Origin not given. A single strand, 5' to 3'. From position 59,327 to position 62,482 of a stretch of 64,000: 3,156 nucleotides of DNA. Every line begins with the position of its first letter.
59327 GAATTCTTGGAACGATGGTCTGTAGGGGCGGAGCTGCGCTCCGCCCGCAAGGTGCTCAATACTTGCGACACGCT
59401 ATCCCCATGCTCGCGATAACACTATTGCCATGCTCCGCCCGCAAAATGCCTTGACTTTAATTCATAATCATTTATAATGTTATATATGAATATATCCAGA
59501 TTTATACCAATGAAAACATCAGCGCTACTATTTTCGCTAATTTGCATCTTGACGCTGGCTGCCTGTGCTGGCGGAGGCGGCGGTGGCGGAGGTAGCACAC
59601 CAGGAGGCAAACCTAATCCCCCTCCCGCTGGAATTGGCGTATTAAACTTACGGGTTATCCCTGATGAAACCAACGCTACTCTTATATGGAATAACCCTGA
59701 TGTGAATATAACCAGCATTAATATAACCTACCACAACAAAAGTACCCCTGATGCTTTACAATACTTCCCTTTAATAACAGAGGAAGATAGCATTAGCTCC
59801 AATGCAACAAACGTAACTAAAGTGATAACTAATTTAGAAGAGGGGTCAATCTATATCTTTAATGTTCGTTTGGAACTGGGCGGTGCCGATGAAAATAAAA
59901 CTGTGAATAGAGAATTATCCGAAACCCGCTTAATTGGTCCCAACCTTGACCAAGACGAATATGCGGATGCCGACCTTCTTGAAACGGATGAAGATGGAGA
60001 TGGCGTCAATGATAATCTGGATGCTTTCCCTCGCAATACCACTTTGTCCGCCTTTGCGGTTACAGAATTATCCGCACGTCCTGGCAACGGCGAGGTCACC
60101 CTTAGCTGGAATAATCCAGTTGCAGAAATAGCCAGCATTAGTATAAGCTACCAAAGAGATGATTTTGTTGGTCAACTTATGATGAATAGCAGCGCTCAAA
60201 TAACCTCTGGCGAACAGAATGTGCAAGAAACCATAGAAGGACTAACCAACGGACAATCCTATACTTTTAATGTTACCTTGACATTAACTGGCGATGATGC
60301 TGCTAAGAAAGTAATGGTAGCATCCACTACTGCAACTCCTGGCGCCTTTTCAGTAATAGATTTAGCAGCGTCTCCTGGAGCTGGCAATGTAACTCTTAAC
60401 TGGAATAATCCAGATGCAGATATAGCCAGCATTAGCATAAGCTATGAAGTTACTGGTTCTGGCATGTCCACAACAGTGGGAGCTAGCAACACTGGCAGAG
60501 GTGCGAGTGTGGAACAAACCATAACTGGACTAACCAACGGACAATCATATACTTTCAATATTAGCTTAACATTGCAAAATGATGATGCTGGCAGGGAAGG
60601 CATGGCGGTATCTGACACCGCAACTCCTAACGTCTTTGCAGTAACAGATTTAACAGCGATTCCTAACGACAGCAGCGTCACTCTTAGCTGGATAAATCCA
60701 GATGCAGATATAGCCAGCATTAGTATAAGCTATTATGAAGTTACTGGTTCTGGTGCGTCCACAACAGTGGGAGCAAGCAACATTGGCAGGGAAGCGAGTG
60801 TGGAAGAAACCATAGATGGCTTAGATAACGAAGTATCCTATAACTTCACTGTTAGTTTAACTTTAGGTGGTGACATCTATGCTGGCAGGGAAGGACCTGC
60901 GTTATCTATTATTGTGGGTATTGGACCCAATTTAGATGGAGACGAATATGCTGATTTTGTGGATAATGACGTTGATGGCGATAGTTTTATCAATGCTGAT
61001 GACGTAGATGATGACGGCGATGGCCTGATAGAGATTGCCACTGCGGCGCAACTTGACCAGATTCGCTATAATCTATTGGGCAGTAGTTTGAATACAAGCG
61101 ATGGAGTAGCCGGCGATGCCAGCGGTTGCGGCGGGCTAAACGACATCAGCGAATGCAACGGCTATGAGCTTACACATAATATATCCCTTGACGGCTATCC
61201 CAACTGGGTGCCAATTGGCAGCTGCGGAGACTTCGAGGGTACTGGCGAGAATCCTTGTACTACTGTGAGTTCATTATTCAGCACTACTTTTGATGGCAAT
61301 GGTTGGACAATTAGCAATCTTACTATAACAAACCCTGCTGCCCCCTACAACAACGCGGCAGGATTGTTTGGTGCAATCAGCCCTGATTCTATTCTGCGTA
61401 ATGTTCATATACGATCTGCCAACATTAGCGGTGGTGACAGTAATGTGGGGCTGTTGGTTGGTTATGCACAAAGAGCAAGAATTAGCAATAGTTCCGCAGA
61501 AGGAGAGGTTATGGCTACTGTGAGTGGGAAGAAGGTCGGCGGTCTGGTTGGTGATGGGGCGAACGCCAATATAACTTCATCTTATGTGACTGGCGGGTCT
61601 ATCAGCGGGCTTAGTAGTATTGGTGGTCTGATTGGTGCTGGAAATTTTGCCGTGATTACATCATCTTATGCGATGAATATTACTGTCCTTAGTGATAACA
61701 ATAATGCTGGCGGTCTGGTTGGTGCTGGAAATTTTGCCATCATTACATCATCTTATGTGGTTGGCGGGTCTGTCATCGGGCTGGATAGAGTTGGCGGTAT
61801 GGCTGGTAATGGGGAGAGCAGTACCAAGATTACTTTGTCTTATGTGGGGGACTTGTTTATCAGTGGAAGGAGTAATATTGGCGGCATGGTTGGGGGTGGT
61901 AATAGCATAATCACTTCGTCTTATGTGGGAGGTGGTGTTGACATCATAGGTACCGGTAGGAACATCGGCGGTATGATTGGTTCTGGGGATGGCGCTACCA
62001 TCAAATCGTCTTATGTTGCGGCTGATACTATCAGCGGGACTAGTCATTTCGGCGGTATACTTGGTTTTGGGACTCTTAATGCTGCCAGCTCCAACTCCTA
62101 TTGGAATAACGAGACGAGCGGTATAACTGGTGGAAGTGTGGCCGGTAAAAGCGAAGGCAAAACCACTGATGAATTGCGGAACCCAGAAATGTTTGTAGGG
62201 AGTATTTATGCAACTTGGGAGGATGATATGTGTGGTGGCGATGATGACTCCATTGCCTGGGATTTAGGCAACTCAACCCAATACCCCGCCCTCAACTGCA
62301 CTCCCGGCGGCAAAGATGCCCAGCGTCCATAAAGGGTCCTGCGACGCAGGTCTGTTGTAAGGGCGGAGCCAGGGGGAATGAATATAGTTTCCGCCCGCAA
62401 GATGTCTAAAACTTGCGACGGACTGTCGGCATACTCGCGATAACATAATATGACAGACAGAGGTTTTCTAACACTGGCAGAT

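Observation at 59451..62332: GLUG lipoprotein paralog 3 (about 940 aa): four about 290-bp FN3-like tandem repeats, two thrombospondin-type-3-like Asp-rich blocks and eight GLUG units, with its -35 box donated by a REP element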

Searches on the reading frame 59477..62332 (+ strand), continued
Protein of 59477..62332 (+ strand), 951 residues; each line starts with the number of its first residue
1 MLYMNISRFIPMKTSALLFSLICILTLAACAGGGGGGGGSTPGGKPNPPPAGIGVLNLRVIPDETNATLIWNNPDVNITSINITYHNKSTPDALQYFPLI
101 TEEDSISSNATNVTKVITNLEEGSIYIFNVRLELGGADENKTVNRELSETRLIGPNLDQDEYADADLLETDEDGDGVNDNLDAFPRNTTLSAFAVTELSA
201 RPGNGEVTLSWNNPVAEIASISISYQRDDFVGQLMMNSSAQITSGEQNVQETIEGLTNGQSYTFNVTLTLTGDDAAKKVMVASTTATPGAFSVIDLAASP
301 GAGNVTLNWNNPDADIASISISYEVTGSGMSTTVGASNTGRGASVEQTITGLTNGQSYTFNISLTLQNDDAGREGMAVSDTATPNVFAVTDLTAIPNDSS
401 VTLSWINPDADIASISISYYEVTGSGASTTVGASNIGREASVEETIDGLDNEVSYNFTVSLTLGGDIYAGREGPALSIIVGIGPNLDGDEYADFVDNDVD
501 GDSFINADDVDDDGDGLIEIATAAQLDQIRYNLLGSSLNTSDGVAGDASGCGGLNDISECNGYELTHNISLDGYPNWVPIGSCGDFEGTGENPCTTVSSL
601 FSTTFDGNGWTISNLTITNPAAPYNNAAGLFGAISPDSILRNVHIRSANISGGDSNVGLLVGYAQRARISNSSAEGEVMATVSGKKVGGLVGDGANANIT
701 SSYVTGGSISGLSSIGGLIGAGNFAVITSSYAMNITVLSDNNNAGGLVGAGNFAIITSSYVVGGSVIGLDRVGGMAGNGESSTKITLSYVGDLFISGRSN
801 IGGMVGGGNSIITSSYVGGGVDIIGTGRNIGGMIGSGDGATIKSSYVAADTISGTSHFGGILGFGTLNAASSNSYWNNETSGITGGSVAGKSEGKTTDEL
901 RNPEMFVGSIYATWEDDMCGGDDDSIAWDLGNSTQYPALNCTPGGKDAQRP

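Call 74: predict_structure(alignment_id=A3)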
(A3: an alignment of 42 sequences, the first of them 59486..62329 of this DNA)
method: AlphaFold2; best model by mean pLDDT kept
length: 948 residues; sequences in the alignment: 42
mean_pLDDT: 69.6   pTM: 0.49
mean pLDDT of the five models: 69.6, 66.2, 65.6, 65.5, 63.4
residues with pLDDT >= 90: 90; 70-90: 476; 50-70: 215; < 50: 167
segments of 3 or more residues with pLDDT < 50: 1-48, 139-141, 178-189, 421-431, 480-511, 532-557, 585-589, 881-889, 917-921, 940-946
pLDDT, mean of each block of 10 residues (from residue 1): 28 34 28 25 41 82 86 82 81 78 80 86 85 66 74 79 75 57 43 72 76 77 74 66 78 73 78 67 67 71 79 79 74 70 80 76 67 65 57 60 65 63 44 59 66 67 53 55 36 30 36 67 71 43 35 48 83 85 53 66 80 86 87 78 87 88 80 76 87 83 87 91 85 91 91 86 94 83 87 94 89 84 89 84 82 76 75 66 43 60 61 58 66 66 47
secondary structure, 60 per line:
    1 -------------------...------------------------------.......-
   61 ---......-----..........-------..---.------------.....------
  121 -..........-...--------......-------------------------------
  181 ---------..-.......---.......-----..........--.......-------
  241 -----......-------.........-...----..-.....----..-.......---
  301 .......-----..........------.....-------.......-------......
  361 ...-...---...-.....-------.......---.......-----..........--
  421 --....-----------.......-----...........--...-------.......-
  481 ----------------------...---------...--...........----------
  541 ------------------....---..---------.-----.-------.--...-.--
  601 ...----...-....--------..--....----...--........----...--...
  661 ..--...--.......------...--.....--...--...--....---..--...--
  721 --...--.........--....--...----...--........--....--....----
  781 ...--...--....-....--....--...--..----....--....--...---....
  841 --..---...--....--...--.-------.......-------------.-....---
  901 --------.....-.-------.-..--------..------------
elements in order (helices of 4 or more, strands of 3 or more residues): E53-59 E64-69 E75-84 E110-114 E122-131 E144-149 E193-199 E203-209 E215-224 E227-233 E246-251 E259-267 E279-283 E291-297 E301-307 E313-322 E329-333 E341-347 E355-363 E371-373 E375-379 E387-393 E397-403 E409-418 E423-426 E438-444 E450-460 E473-479 E515-517 H520-530 E559-562 E601-603 E608-610 E612-615 E628-631 E636-638 E641-648 E653-655 E658-662 E665-667 E670-676 E683-685 E688-692 E695-697 E700-702 E705-708 E716-718 E723-725 E728-736 E739-742 E745-747 E752-754 E757-764 E767-770 E773-776 E781-783 E786-788 E791-794 E796-799 E802-805 E808-810 E819-822 E825-828 E831-833 E837-840 E848-850 E853-856 E859-861 E872-874 H875-878 H894-897 H909-913

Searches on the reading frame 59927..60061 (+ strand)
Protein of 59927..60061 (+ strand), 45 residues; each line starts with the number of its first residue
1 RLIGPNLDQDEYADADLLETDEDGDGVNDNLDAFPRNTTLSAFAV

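Call 12: search_protein_families(library=pfam, proteins=[window:59927-60061:+], max_evalue=10)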
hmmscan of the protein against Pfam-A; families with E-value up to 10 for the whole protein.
seq(45 aa): 1 family
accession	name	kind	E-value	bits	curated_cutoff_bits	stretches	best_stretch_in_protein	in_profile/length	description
PF02412.23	TSP_3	-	0.0062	16.6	25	1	8-37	4-31/36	Thrombospondin type 3 repeat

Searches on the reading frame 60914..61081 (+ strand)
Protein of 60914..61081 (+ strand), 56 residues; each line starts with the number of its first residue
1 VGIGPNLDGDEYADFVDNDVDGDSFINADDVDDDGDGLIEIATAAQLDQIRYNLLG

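Call 12: search_protein_families(library=pfam, proteins=[window:60914-61081:+], max_evalue=10)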
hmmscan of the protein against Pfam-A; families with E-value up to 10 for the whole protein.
seq(56 aa): 1 family
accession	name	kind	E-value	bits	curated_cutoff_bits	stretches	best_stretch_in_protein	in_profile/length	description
PF00036.39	EF-hand_1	-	7.3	6.8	25.4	0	18-30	9-21/29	EF hand domain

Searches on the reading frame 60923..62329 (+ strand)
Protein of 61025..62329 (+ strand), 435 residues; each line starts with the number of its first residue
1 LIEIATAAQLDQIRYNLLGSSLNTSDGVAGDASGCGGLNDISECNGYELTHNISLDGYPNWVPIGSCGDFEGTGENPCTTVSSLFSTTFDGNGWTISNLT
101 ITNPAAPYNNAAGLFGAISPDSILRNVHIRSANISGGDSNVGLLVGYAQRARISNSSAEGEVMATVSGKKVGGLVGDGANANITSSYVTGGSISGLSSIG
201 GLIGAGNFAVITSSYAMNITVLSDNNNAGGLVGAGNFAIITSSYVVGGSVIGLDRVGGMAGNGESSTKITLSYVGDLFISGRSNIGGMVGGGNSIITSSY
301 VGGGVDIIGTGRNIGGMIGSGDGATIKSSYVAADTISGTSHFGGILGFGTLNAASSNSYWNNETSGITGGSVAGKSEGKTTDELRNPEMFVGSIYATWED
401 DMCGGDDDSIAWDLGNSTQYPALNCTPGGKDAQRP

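Call 12: search_protein_families(library=pfam, proteins=[window:61025-62329:+], max_evalue=10)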
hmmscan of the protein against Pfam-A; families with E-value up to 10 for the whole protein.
seq(435 aa): 1 family
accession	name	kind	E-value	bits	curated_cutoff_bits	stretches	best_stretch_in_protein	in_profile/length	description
PF07581.17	Glug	-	0.00012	22.6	20.5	4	138-162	2-27/28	The GLUG motif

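Call 53: predict_structure(alignment_id=A2)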
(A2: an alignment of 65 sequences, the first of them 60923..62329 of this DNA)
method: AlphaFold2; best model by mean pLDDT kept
length: 469 residues; sequences in the alignment: 65
mean_pLDDT: 83.2   pTM: 0.85
mean pLDDT of the five models: 83.2, 81.5, 81.3, 79.0, 77.8
residues with pLDDT >= 90: 255; 70-90: 112; 50-70: 67; < 50: 35
segments of 3 or more residues with pLDDT < 50: 1-4, 6-14, 58-68, 70-75, 105-109
pLDDT, mean of each block of 10 residues (from residue 1): 39 51 56 80 87 65 43 55 93 89 54 75 93 80 84 92 92 89 93 87 88 94 94 95 94 95 96 94 96 92 95 97 95 94 94 93 95 89 91 90 65 87 84 81 84 83 56
secondary structure, 60 per line:
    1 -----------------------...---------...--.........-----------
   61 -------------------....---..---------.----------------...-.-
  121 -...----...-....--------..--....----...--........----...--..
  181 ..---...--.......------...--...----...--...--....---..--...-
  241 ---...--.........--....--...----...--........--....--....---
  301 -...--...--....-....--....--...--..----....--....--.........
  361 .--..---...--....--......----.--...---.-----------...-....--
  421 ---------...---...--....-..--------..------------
elements in order: E36-38 H41-49 E80-83 E122-124 E129-131 E133-136 E149-152 E157-159 E162-169 E174-176 E179-182 E186-188 E191-197 E204-206 E209-211 E216-218 E221-223 E226-229 E237-239 E244-246 E249-257 E260-263 E266-268 E273-275 E278-285 E288-291 E294-297 E302-304 E307-309 E312-315 E317-320 E323-326 E329-331 E340-343 E346-349 E352-361 E369-371 E374-377 E380-385 E393-395 E411-413 H415-418 E436-438 E441-444

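Call 55: fold_search(model_id=the predicted structure, library=pdb)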
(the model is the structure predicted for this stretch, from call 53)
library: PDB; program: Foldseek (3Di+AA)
matches with E <= 10: 410; with E <= 0.001: 1
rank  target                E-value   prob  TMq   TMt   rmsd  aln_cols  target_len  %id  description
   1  3n6z                  3.1e-05  1.00  0.38  0.50   9.0       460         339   17  Crystal structure of a putative immunoglobulin A1 protease (BACOVA_03286) from Bacteroides ovatus at 1.30 A resolution (released 2010-07-21)
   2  2xt2_A                2.4e-03  0.96  0.16  0.32  11.2       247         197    7  Structure of the pentapeptide repeat protein AlbG, a resistance factor for the topoisomerase poison albicidin. (released 2010-10-13)
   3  5dn0                  2.5e-03  0.90  0.17  0.28  10.8       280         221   12  t1555 loop variant (released 2016-08-31)
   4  7xze_A                2.9e-03  0.84  0.26  0.27  11.4       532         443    8  Mutant (H176A) of the N-terminal domain of fucoidan lyase FdlA (released 2022-09-28)
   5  7xzd_A                3.7e-03  0.57  0.21  0.22  12.4       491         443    9  Mutant (F179A) of the N-terminal domain of fucoidan lyase FdlA (released 2022-09-28)
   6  7uvk                  4.2e-03  1.00  0.38  0.15   5.6       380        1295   15  G. haemolysans IgA1 protease (released 2022-11-23)
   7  4c2l_A                4.2e-03  0.97  0.25  0.30  11.3       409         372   11  Crystal structure of endo-xylogalacturonan hydrolase from Aspergillus tubingensis (released 2013-09-25)
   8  2xt4_B                4.4e-03  0.91  0.14  0.30  11.3       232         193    6  Structure of the pentapeptide repeat protein AlbG, a resistance factor for the topoisomerase poison albicidin. (released 2010-10-13)
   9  7chu_A                5.5e-03  0.47  0.18  0.17  12.6       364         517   12  Geobacillus virus E2 - ORF18 (released 2021-04-14)
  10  4mr0_A                7.2e-03  0.90  0.26  0.26  11.3       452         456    9  Crystal structure of PfbA, a surface adhesin of Streptococcus pneumoniae (released 2014-02-05)
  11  7xzc_A                7.6e-03  0.69  0.23  0.24  11.9       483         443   10  Mutant (R240A) of the N-terminal domain of fucoidan lyase FdlA (released 2022-09-28)
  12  5dns_A                7.6e-03  0.47  0.15  0.24  12.4       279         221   12  t1428 loop variant in P3221 (released 2016-09-28)
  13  6xja_P                8.7e-03  1.00  0.36  0.14   8.4       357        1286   15  Streptococcus Pneumoniae IgA1 Protease with IgA1 substrate (released 2021-01-20)
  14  2xt2_B                1.0e-02  0.92  0.17  0.35  10.5       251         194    7  Structure of the pentapeptide repeat protein AlbG, a resistance factor for the topoisomerase poison albicidin. (released 2010-10-13)
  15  7uvl_P                1.2e-02  1.00  0.32  0.13   9.1       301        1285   16  IgA1 Protease with IgA1 substrate (released 2022-11-23)
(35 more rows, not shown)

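Call 56: search_solved_structures(query=A2, max_evalue=1)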
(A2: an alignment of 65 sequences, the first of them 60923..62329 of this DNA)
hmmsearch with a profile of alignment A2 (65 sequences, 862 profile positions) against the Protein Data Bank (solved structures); distinct sequences matched with E-value up to 1: 61 (the best 60 are shown).
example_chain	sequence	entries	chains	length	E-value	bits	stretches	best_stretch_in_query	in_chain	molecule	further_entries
8q6t_I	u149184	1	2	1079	9.5e-12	47.1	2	201-387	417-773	Titin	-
8g4l_bm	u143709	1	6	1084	5.5e-10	41.3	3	221-387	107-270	Titin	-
4bk4_A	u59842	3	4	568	6.3e-05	24.5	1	198-391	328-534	EPHRIN TYPE-A RECEPTOR 4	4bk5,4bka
4bkf_A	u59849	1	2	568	6.3e-05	24.5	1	198-391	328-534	EPHRIN TYPE-A RECEPTOR 4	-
4m4p_A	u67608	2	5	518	7.2e-05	24.3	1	198-388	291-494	Ephrin type-A receptor 4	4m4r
3lpw_A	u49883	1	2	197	0.00044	21.8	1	221-387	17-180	A77-A78 domain from Titin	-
1fnf_A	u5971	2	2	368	0.00065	21.2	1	194-401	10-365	FIBRONECTIN | Isoform 1 of Fibronectin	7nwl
1fnh_A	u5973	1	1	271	0.0021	19.5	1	194-382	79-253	PROTEIN (FIBRONECTIN)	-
3l5h_A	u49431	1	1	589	0.0021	19.5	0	182-378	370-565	Interleukin-6 receptor subunit beta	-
8dpt_A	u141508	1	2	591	0.0022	19.4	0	182-378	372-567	Interleukin-6 receptor subunit beta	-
1x5h_A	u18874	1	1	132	0.0024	19.3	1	214-290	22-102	Neogenin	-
3r8q_A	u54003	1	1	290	0.0025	19.3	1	194-382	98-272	Fibronectin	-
8d6a_A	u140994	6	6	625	0.0026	19.2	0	182-395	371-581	Interleukin-6 receptor subunit beta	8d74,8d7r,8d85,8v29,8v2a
8d82_A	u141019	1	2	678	0.0039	18.6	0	182-394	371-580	Interleukin-6 receptor subunit beta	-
9p6s_C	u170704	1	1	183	0.0045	18.4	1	222-401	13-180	Fibronectin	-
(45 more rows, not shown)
